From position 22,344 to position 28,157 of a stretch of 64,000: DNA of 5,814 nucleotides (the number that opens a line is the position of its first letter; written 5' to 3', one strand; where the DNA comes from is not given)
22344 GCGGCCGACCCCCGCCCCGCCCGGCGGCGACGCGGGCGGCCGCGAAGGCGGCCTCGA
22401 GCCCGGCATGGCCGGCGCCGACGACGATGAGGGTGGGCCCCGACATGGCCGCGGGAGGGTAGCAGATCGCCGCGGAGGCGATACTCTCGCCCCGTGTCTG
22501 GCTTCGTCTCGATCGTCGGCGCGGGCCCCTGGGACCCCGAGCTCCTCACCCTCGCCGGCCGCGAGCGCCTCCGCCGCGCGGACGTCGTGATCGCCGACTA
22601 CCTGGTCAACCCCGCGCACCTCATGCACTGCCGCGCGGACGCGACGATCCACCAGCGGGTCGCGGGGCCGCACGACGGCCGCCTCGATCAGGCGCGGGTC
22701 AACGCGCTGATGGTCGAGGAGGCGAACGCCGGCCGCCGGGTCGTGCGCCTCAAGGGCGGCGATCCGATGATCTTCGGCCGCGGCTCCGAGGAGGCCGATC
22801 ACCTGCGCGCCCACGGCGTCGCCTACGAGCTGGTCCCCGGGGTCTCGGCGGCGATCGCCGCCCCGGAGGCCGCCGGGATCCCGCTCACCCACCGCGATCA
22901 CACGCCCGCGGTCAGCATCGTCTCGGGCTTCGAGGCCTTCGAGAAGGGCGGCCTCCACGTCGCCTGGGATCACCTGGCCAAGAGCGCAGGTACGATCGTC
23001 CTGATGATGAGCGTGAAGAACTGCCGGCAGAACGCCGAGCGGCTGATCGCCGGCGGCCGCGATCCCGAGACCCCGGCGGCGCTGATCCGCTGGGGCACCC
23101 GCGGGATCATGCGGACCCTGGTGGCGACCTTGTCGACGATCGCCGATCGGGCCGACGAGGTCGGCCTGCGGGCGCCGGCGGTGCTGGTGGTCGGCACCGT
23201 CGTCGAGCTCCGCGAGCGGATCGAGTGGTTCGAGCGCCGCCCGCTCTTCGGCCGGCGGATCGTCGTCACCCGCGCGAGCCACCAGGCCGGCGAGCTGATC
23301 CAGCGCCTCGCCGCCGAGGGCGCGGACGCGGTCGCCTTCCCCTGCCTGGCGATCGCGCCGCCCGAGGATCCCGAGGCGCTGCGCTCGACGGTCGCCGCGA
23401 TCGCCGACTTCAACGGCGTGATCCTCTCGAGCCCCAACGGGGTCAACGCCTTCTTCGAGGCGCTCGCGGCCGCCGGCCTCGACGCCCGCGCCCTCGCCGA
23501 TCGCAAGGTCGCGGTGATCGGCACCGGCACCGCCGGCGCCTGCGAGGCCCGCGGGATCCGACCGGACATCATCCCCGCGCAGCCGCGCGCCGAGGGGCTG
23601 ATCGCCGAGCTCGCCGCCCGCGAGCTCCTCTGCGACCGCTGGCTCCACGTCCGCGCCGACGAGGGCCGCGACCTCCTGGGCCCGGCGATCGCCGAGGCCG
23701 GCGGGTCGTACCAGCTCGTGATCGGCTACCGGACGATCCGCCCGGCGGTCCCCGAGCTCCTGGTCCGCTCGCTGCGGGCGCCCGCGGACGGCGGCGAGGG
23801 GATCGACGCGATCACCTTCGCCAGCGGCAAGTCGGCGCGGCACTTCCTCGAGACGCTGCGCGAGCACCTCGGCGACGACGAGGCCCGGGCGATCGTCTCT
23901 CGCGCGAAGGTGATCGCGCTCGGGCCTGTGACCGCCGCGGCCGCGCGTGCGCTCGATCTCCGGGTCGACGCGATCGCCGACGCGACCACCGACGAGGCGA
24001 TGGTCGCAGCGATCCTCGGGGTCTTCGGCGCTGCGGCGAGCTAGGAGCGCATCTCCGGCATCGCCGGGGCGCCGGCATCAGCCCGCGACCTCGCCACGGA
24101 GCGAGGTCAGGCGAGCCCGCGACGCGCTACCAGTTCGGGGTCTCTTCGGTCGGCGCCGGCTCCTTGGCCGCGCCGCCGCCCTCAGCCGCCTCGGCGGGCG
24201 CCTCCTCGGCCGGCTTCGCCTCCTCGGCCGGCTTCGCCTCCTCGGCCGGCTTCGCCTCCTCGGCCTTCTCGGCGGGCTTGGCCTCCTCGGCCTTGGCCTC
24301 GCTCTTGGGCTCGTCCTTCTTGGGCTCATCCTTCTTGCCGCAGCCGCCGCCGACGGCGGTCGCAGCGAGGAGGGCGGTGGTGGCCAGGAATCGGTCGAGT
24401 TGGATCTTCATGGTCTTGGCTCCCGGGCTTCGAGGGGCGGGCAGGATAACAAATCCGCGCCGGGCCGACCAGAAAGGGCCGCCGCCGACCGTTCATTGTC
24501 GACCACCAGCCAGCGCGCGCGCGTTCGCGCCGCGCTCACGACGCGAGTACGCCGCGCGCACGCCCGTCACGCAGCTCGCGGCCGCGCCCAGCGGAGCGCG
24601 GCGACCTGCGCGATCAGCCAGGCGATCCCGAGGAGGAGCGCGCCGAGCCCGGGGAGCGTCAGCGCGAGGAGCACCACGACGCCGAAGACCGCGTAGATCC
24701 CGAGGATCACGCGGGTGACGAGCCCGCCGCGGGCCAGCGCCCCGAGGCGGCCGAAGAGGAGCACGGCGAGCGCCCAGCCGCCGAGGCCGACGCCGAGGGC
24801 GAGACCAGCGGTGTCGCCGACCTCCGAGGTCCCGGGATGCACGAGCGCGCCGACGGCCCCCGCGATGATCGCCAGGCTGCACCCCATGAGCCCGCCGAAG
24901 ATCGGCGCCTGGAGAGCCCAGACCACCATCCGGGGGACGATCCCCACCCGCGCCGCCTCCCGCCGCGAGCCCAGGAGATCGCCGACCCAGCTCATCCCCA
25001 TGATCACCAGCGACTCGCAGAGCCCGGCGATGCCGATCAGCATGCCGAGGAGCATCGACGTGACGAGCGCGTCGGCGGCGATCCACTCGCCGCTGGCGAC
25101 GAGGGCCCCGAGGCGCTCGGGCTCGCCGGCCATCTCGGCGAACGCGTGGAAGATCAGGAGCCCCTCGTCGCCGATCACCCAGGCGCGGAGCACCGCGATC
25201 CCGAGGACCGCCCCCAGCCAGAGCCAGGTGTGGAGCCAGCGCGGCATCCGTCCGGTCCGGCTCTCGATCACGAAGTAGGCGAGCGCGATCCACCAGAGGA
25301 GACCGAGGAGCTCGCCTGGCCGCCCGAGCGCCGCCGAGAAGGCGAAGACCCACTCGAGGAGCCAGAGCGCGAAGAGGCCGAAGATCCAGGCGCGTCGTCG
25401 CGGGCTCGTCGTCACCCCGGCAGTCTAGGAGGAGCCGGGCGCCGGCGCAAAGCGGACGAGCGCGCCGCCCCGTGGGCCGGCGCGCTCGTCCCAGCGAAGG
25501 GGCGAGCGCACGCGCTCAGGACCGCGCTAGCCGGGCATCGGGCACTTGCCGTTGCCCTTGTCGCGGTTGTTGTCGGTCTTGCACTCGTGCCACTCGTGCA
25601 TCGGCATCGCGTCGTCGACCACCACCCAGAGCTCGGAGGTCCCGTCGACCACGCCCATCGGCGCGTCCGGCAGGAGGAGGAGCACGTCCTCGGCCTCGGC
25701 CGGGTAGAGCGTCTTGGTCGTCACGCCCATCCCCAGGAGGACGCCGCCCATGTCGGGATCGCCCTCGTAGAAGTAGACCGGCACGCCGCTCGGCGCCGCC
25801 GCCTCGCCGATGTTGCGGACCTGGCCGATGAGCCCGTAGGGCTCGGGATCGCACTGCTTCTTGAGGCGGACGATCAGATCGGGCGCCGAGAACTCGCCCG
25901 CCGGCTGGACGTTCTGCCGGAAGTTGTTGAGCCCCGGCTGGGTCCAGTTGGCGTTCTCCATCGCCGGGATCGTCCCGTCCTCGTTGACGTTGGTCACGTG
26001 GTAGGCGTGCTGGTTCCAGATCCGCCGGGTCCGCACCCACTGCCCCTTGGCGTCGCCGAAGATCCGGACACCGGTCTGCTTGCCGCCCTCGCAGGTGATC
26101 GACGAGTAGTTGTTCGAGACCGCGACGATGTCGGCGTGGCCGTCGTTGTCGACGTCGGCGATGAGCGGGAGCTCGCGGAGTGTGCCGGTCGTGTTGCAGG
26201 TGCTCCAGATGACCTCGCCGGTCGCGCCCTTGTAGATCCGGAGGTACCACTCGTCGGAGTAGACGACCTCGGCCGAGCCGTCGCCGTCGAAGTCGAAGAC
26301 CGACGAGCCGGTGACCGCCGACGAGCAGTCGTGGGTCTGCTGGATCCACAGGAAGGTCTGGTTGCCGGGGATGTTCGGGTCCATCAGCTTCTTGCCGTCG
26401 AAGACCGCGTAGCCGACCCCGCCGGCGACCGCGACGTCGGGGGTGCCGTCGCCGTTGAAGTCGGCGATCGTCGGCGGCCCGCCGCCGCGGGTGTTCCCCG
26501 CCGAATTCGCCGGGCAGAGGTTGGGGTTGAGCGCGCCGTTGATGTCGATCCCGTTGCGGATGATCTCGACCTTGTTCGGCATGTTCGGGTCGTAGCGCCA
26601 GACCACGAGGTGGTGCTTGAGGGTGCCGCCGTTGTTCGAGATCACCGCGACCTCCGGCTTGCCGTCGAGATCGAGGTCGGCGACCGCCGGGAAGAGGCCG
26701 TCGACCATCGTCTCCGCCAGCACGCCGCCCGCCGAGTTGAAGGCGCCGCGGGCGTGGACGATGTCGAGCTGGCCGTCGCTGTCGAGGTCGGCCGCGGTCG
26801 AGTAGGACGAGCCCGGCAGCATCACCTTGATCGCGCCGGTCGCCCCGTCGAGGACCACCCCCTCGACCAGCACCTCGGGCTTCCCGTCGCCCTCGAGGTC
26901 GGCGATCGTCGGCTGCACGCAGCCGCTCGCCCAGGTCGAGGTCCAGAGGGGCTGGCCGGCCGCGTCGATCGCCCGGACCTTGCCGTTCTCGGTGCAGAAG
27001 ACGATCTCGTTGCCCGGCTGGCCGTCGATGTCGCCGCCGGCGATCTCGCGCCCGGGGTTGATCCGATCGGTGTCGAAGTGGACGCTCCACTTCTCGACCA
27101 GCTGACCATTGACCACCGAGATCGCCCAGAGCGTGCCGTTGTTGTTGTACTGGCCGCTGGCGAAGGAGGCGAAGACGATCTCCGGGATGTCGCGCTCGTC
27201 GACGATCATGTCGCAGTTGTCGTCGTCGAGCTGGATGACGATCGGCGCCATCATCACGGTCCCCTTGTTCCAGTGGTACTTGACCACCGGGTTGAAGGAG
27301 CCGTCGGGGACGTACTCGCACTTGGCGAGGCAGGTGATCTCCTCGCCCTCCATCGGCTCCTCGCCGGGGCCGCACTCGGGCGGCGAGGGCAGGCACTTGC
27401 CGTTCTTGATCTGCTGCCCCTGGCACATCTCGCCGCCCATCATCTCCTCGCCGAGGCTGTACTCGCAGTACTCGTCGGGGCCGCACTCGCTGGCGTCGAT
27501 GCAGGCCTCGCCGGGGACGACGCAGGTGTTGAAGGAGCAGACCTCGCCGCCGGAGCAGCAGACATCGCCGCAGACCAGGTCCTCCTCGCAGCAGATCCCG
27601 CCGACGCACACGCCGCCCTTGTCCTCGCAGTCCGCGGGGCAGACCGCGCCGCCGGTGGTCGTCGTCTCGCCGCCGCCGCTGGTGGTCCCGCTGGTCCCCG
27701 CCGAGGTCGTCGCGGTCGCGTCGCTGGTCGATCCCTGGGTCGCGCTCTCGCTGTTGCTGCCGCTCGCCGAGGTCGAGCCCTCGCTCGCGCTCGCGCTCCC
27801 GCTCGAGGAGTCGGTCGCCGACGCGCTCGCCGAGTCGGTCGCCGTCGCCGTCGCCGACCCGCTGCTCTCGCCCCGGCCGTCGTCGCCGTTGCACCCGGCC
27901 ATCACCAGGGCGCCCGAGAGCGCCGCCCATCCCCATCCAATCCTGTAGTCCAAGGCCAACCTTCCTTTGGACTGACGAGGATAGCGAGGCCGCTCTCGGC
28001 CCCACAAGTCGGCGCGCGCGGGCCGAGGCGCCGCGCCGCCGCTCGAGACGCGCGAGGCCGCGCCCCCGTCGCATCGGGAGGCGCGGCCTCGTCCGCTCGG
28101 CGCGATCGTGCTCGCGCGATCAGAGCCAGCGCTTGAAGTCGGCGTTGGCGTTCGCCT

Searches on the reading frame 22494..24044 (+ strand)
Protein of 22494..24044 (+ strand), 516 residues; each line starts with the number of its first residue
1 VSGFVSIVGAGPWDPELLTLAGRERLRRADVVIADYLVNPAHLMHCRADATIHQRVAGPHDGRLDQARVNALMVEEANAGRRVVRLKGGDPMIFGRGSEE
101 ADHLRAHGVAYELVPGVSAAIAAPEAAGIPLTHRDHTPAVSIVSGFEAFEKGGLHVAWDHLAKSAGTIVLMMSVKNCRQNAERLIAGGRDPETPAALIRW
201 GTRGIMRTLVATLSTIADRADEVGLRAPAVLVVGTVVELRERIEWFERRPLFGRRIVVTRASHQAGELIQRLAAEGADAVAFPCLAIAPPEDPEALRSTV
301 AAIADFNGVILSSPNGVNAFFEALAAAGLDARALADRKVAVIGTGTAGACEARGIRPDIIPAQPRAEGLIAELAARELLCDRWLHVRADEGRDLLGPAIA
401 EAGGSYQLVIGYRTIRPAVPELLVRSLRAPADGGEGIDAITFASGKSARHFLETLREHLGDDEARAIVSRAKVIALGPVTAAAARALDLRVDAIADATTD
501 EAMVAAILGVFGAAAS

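Call 64: search_protein_families(library=pfam, proteins=[window:22494-24044:+], max_evalue=0.00001)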
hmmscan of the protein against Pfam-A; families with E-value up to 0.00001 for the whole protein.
window:22494-24044:+ (516 aa): 2 families
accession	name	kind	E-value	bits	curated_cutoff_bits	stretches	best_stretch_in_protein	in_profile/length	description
PF02602.20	HEM4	-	1.9e-49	168.3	27.5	1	267-505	2-231/231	Uroporphyrinogen-III synthase HemD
PF00590.25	TP_methylase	-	2.1e-43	149.2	27.8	1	5-216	2-211/212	Tetrapyrrole (Corrin/Porphyrin) Methylases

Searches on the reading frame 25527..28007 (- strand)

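Call 64: search_protein_families(library=pfam, proteins=[window:25527-28007:-], max_evalue=0.00001)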
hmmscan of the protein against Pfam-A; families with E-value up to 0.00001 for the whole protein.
window:25527-28007:- (826 aa): 2 families
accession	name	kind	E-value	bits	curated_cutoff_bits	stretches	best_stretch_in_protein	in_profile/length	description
PF13517.12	FG-GAP_3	-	1.8e-23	83.4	26.9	1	572-628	1-60/61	FG-GAP-like repeat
PF01839.29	FG-GAP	-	2.4e-13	50.1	22.1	0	617-641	8-27/37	FG-GAP repeat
